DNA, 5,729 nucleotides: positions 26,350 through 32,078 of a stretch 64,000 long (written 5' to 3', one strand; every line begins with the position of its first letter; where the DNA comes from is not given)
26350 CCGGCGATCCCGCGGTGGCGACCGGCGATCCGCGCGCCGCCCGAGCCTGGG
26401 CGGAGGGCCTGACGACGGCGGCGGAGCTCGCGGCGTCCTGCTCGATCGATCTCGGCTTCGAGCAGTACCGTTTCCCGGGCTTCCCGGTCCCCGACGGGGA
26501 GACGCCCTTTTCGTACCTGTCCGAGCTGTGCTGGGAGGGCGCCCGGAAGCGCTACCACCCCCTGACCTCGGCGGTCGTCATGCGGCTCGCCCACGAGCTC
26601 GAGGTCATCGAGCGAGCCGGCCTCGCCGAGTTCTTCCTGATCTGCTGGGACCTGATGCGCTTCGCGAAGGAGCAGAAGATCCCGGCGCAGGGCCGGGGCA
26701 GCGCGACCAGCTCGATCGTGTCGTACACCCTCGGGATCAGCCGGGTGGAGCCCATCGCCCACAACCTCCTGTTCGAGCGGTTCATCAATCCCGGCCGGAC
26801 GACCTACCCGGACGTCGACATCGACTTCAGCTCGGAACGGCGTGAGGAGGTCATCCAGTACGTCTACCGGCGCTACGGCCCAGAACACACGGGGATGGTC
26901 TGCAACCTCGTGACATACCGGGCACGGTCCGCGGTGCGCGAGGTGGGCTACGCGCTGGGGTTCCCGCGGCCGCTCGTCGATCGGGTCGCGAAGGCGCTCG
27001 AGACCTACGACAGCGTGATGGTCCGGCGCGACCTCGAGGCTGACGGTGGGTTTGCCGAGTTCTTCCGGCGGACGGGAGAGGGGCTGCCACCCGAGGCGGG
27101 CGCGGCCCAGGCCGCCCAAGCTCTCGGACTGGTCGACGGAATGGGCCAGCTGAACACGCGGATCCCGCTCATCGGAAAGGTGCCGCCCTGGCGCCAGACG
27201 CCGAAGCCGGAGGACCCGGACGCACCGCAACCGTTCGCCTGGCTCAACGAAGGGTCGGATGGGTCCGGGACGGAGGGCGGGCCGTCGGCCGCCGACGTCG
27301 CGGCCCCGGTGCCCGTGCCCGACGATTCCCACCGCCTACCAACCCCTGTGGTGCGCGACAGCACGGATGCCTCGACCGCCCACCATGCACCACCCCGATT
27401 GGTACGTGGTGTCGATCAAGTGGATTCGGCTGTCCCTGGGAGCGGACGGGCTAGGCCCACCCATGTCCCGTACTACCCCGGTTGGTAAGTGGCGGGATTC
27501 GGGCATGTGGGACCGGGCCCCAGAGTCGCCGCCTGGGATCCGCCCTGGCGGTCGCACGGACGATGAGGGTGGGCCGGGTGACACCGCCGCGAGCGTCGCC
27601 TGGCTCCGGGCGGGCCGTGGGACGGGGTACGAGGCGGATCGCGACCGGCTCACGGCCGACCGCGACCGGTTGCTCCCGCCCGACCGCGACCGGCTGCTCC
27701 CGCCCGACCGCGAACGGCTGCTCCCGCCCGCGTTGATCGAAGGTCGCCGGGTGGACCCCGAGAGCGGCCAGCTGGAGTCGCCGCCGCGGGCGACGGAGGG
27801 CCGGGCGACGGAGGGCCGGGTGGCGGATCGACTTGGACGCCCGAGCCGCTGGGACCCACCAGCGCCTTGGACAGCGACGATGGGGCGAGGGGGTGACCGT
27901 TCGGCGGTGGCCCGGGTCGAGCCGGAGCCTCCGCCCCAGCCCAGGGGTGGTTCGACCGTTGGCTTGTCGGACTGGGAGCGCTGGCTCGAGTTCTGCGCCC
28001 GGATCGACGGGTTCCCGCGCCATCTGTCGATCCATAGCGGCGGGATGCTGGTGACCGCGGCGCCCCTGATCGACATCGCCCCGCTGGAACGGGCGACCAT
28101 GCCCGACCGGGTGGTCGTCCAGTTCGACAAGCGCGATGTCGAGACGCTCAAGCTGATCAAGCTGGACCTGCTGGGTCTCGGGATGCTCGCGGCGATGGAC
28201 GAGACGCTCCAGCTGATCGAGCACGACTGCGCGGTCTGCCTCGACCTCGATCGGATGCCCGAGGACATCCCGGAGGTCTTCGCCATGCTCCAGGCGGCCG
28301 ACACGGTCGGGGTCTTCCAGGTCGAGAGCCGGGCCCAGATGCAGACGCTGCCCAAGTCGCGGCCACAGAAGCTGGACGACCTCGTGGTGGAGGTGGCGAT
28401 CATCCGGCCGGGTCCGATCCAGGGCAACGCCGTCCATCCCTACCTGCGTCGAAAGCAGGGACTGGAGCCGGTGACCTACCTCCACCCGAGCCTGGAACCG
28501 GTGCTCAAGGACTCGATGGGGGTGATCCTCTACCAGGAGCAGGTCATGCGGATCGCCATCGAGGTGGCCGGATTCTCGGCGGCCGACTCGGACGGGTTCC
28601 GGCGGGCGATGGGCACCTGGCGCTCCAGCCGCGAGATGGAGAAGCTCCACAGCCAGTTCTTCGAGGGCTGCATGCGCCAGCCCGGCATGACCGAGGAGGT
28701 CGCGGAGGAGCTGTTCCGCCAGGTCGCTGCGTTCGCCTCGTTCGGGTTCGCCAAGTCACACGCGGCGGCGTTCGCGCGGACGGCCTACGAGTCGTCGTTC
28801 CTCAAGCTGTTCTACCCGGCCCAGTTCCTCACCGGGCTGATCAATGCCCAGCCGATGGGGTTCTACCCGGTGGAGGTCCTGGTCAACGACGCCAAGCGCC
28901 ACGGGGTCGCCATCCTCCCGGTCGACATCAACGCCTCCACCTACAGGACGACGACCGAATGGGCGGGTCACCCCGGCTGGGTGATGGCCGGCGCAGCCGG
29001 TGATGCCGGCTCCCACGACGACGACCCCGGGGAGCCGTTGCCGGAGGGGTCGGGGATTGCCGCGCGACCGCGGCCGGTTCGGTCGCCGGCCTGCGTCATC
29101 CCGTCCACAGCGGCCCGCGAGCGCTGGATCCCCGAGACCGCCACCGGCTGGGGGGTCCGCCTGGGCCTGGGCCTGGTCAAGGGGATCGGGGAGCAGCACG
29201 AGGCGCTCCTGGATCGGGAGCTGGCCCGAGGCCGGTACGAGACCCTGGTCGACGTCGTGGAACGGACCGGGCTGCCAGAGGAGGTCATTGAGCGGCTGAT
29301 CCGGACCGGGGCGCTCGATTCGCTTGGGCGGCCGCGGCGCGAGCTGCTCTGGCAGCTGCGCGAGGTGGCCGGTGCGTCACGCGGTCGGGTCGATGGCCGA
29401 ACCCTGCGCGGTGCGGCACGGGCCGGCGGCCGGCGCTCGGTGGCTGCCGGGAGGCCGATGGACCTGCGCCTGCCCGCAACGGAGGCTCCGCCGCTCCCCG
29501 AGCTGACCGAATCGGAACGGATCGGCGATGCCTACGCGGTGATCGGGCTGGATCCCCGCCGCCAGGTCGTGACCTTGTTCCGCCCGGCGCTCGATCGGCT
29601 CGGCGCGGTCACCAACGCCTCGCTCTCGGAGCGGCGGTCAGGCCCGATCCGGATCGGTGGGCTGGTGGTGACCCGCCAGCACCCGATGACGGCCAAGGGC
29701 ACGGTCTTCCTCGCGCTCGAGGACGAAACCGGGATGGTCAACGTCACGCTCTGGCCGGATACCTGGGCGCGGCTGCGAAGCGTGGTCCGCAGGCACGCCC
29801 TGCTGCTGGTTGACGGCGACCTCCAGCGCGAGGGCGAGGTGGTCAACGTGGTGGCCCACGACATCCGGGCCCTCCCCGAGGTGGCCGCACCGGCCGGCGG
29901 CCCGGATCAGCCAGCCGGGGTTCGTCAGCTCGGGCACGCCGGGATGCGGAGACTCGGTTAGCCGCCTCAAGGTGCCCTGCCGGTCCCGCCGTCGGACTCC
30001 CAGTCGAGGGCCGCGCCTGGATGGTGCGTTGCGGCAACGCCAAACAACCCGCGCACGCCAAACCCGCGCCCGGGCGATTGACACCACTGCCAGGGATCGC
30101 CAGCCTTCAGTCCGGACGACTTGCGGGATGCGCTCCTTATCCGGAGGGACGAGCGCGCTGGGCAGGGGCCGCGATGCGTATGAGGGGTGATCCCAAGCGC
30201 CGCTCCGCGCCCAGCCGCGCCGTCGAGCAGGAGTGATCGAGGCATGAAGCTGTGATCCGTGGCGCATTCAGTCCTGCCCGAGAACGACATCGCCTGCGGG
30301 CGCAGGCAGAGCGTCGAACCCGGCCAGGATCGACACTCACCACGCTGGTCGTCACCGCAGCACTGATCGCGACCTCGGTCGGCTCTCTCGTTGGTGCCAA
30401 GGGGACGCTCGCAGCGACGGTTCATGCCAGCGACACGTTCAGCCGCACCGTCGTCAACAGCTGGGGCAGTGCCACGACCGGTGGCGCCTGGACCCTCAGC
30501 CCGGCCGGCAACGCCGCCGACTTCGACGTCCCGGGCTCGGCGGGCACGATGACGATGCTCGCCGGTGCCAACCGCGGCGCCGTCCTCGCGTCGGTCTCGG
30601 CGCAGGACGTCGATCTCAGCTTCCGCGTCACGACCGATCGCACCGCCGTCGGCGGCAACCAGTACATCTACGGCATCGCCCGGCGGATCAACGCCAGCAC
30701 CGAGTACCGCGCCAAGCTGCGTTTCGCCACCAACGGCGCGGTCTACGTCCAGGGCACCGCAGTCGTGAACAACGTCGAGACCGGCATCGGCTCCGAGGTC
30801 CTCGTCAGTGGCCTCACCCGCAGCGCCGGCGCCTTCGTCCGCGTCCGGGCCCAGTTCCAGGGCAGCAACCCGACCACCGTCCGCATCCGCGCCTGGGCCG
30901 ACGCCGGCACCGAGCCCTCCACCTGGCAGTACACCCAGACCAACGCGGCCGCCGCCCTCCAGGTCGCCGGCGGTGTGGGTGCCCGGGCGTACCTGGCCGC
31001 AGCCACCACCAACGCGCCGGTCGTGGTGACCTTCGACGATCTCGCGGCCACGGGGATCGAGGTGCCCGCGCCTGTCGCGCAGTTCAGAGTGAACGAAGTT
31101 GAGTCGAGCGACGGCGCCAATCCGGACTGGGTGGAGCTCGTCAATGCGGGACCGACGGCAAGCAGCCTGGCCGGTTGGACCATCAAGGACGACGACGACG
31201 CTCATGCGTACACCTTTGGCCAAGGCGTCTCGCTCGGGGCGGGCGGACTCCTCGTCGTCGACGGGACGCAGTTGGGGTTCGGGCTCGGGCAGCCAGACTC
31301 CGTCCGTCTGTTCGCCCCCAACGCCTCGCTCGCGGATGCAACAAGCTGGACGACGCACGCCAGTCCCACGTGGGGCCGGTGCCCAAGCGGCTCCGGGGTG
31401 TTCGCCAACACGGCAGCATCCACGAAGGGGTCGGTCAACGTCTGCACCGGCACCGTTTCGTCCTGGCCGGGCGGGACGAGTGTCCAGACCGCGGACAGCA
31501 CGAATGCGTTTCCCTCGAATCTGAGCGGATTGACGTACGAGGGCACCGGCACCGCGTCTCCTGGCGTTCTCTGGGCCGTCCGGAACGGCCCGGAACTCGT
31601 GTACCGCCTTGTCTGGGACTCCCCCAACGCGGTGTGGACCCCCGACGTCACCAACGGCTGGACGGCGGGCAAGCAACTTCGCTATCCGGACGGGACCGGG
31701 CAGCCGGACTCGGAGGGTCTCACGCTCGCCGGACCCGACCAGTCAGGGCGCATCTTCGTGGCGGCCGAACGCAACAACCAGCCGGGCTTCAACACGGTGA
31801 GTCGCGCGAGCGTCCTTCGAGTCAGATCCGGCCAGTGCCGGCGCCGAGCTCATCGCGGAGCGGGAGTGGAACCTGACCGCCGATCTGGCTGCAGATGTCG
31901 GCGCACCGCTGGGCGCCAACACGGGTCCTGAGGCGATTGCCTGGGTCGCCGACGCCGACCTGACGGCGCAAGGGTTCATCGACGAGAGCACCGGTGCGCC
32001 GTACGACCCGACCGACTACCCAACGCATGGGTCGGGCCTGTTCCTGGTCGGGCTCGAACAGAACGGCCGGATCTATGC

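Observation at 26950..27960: dnaE2 is split across two reading frames by a ~0.9-kb low-complexity, repeat-containing insertion in the thumb region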

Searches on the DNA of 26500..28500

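Call 60: search_rna_families(source=window, start=26500, end=28500, threshold=evalue, max_evalue=1)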
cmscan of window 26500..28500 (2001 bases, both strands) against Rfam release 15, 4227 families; matches with E-value up to 1: 0.
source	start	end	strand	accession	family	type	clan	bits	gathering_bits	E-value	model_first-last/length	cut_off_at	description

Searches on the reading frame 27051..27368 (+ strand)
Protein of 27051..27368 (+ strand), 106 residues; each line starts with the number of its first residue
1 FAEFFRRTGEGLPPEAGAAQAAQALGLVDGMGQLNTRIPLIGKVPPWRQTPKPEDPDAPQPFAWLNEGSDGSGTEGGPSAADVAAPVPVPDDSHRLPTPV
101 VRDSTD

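Call 70: search_protein_families(library=pfam, proteins=[window:27051-27368:+], max_evalue=10)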
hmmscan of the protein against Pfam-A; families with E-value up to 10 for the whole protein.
window:27051-27368:+ (106 aa): 0 families
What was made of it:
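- No Pfam family matches them (call 70).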

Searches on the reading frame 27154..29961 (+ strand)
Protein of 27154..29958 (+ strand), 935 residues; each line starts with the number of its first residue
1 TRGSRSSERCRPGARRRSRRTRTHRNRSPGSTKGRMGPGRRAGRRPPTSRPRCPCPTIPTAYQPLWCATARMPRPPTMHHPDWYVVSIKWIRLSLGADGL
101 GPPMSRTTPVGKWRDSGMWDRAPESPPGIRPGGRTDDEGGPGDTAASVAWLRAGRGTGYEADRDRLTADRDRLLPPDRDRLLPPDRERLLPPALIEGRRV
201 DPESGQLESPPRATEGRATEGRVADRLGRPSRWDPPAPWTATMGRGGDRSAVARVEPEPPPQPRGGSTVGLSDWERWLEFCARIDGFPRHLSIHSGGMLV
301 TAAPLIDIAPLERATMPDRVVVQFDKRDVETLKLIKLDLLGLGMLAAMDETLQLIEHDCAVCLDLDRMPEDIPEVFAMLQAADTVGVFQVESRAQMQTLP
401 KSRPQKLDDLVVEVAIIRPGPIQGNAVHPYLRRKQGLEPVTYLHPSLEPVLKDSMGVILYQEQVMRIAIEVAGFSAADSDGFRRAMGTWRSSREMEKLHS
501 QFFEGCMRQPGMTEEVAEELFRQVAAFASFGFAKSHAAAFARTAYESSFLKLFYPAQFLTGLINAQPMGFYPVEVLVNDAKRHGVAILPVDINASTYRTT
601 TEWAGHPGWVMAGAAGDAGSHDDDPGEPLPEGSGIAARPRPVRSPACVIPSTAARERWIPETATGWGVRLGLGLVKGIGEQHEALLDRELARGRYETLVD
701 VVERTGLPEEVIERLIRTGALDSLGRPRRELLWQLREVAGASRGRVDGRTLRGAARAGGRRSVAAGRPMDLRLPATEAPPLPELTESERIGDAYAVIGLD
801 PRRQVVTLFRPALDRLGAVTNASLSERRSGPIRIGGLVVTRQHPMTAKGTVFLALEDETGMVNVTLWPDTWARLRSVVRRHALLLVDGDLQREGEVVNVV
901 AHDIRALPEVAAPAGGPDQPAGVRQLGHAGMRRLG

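Call 9: search_protein_families(library=pfam, proteins=[window:27154-29958:+], max_evalue=0.01)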
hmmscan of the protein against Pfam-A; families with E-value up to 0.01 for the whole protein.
window:27154-29958:+ (935 aa): 4 families
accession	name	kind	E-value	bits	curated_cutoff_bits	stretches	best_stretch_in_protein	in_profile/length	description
PF17657.6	DNA_pol3_finger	-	3.4e-52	176.6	22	1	344-508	1-164/166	Bacterial DNA polymerase III alpha subunit finger domain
PF07733.18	DNA_pol3_alpha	-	3.9e-16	59.9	23.9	1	274-341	193-260/260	Bacterial DNA polymerase III alpha NTPase domain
PF14579.12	HHH_6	-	1.2e-14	54.7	25.6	1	584-731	1-90/90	Helix-hairpin-helix motif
PF01336.31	tRNA_anti-codon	-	4.5e-08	33.4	27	1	833-905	2-73/75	OB-fold nucleic acid binding domain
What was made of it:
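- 27973..29961 (+): dnaE2, C-terminal conserved part (rest of the thumb and palm, fingers, HhH, OB), frame +1. Pfam DNA_pol3_alpha positions 193-260, finger, HHH_6, OB (call 9).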

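Call 11: find_related_loci(query=window:27259-29958:+, collection=genome_contigs, flank=6000)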
Query window:27259-29958:+ (900 aa) in genome_contigs; peptide patterns used: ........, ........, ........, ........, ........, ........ (x = any residue, [..] = any of these).
600 stretches matched a pattern (row limit reached: there are more); 597 encode a relative of the query (tblastn E <= 1e-3); the best 80 are kept; 80 distinct loci.
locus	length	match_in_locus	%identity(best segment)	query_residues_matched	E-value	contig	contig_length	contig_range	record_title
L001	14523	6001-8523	74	81-900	0e+0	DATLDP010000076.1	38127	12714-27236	MAG TPA_asm: Candidatus Limnocylindria bacterium isolate SMAG_U14353 k141_1108824, whole genome shotgun sequence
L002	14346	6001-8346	78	94-900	0e+0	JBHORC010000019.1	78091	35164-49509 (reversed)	MAG: Chloroflexota bacterium isolate A0_4 coassembly_Ak141_474354, whole genome shotgun sequence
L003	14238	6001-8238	80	94-900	0e+0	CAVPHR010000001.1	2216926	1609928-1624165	MAG: uncultured Chloroflexia bacterium isolate MFD10043.bin.2.10 genome assembly, contig: contig_26263, whole genome sho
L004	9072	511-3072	72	80-900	0e+0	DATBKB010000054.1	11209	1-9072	MAG TPA_asm: Candidatus Limnocylindrales bacterium isolate SMAG_U3935 k141_4868544, whole genome shotgun sequence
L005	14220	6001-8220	75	88-900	0e+0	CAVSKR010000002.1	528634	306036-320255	MAG: uncultured Chloroflexia bacterium isolate MFD09206.bin.1.191 genome assembly, contig: contig_3226, whole genome sho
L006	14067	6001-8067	80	213-900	0e+0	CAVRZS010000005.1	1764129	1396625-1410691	MAG: uncultured Chloroflexia bacterium isolate MFD02199.bin.3.67 genome assembly, contig: contig_2742, whole genome shot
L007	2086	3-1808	81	299-900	0e+0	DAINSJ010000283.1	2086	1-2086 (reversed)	MAG TPA_asm: Candidatus Limnocylindrales bacterium isolate CTOTU41449 NODE_41148_length_2086_cov_12.449532, whole genome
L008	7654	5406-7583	75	86-896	0e+0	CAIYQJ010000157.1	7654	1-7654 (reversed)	MAG: uncultured Chloroflexi bacterium isolate Kiruna_bin-01429 genome assembly, contig: bin-01429:157/476, whole genome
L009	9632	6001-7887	73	235-898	0e+0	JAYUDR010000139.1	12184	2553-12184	MAG: Chloroflexota bacterium isolate GFS_7238 GFS_7238_138, whole genome shotgun sequence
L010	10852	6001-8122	72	215-881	0e+0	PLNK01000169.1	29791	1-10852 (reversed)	MAG: Chloroflexi bacterium isolate fen_1071 73.20120800_E2D.21_contig_1865, whole genome shotgun sequence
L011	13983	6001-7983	70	215-900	0e+0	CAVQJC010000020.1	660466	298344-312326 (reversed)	MAG: uncultured Chloroflexia bacterium isolate MFD09779.bin.2.210 genome assembly, contig: contig_9745, whole genome sho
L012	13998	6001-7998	69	214-900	0e+0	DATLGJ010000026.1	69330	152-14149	MAG TPA_asm: Candidatus Limnocylindrales bacterium isolate SMAG_U13611 k141_297130, whole genome shotgun sequence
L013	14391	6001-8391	72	90-894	0e+0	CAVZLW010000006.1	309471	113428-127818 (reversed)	MAG: uncultured Chloroflexia bacterium isolate MFD05942.bin.1.327 genome assembly, contig: contig_55239, whole genome sh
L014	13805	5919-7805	66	231-900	0e+0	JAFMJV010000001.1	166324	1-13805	MAG: Chloroflexota bacterium isolate DEBay_Sum019D_L_G_81 NODE_13_length_166324_cov_23.136063, whole genome shotgun sequ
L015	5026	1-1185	90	499-893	0e+0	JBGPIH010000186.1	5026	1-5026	MAG: Candidatus Limnocylindria bacterium isolate OBJ_0618_7090110_339 k141_7195030_length_5026_cov_37.2297, whole genome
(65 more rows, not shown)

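Call 16: find_encoding_contigs(protein=window:27259-29961:+, flank=3000, max_places=4)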
Protein window:27259-29961:+ (900 aa): no gene with exactly this product is on record in the collection.
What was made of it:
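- Tried and rejected: Exact look-up of the 900-aa ORF in the assembly index found nothing on record (call 16).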

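Call 51: search_protein_families(library=ncbifam, proteins=[window:27472-29958:+], max_evalue=0.001)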
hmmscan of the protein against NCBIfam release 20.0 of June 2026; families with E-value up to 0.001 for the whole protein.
window:27472-29958:+ (829 aa): 11 families
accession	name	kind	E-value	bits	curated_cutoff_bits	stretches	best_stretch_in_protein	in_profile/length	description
NF004225.0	PRK05672.1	subfamily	2.8e-189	631.5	939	1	169-802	480-1033/1047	error-prone DNA polymerase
NF004226.0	PRK05673.1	equivalog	3.1e-112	376.4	1002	1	169-803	494-1064/1146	DNA polymerase III subunit alpha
NF005298.0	PRK06826.1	equivalog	9.5e-100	334.8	1260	2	172-494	492-816/1151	DNA polymerase III subunit alpha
TIGR00594.1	polc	superfamily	1.5e-94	317.9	434.35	2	169-492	491-813/1022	DNA polymerase III subunit alpha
NF005617.0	PRK07374.1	equivalog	7.2e-81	272.5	1653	2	169-494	505-827/1170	DNA polymerase III subunit alpha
NF005377.0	PRK06920.1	equivalog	1.1e-69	235.4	1806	1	169-496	474-796/1108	DNA polymerase III subunit alpha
NF005516.0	PRK07135.1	equivalog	7.2e-63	213.1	1084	1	168-495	423-747/974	DNA polymerase III DnaE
NF005582.0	PRK07279.1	equivalog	9.5e-63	212.6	1279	1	168-492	428-740/1033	DNA polymerase III subunit alpha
NF004550.0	PRK05898.1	equivalog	5.8e-59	200.2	1182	1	173-490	426-738/971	DNA polymerase III subunit alpha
NF007079.0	PRK09532.1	equivalog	5.7e-49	167.1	1525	1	169-428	503-778/876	DNA polymerase III subunit alpha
NF005616.0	PRK07373.1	equivalog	3.8e-17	61.9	646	1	420-491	32-103/449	DNA polymerase III subunit alpha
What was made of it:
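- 27973..29961 (+): NF004225 profile 480-1033, 631.5 bits (call 51).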

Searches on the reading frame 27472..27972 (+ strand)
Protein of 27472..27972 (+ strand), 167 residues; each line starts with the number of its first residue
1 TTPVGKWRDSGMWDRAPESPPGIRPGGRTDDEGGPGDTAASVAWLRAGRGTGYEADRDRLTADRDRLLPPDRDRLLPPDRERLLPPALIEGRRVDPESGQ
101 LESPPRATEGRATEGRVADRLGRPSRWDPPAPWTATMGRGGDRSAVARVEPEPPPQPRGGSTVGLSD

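Call 68: search_protein_representatives(protein=window:27499-27972:+)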
Query: 158 residues. Proteins with E-value up to 0.001 (for the whole library): 46; up to 1e-10: 27; up to 1e-30: 1. The best 46 are listed.
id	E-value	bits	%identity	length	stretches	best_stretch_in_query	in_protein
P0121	9.2e-49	182.3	76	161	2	70-158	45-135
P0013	2.9e-30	122.0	78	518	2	1-51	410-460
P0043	4.6e-28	114.9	69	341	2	1-52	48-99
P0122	2.4e-26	109.3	61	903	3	1-50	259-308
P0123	8.3e-26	107.5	86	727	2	70-158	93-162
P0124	7.6e-25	104.4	55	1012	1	1-136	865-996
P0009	3.2e-24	102.4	69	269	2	80-157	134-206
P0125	6.0e-23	98.2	72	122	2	1-51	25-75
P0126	6.2e-23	98.2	70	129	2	12-51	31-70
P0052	2.7e-22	96.1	67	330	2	3-63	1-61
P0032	8.8e-20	87.9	69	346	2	70-134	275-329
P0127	3.9e-19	85.8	66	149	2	1-63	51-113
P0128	9.3e-19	84.6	83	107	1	1-52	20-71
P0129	1.4e-18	84.0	74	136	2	1-53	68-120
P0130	1.9e-18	83.5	83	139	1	1-53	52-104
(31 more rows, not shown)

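Call 70: search_protein_families(library=pfam, proteins=[window:27472-27972:+], max_evalue=10)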
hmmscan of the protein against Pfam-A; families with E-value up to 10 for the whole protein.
window:27472-27972:+ (167 aa): 1 family
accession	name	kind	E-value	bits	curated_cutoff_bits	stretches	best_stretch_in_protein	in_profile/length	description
PF19466.4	DUF6003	-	0.09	13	35.4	1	37-85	31-71/140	Family of unknown function (DUF6003)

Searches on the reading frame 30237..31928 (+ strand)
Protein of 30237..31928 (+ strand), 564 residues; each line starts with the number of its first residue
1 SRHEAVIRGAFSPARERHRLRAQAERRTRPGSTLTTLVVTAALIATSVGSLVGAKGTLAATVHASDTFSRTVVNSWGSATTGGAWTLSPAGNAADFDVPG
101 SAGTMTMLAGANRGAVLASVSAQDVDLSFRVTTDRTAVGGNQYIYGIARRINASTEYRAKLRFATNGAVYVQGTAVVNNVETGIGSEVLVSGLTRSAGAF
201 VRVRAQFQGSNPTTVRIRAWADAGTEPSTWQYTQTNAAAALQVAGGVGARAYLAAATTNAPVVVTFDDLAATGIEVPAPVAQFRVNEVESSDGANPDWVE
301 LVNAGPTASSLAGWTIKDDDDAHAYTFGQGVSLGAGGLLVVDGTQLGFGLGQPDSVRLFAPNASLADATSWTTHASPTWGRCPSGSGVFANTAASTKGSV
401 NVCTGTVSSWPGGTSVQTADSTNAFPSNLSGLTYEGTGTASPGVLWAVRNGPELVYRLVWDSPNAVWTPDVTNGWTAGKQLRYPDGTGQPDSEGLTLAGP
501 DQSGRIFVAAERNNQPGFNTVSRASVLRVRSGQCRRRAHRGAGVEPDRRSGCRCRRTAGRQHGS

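Call 53: search_protein_families(library=pfam, proteins=[window:30237-31928:+], max_evalue=0.0001)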
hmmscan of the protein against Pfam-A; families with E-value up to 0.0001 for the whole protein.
window:30237-31928:+ (564 aa): 1 family
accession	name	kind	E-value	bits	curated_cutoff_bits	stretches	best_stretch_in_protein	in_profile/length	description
PF00932.25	LTD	-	2.6e-10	41.1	34.3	1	284-372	9-108/109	Lamin Tail Domain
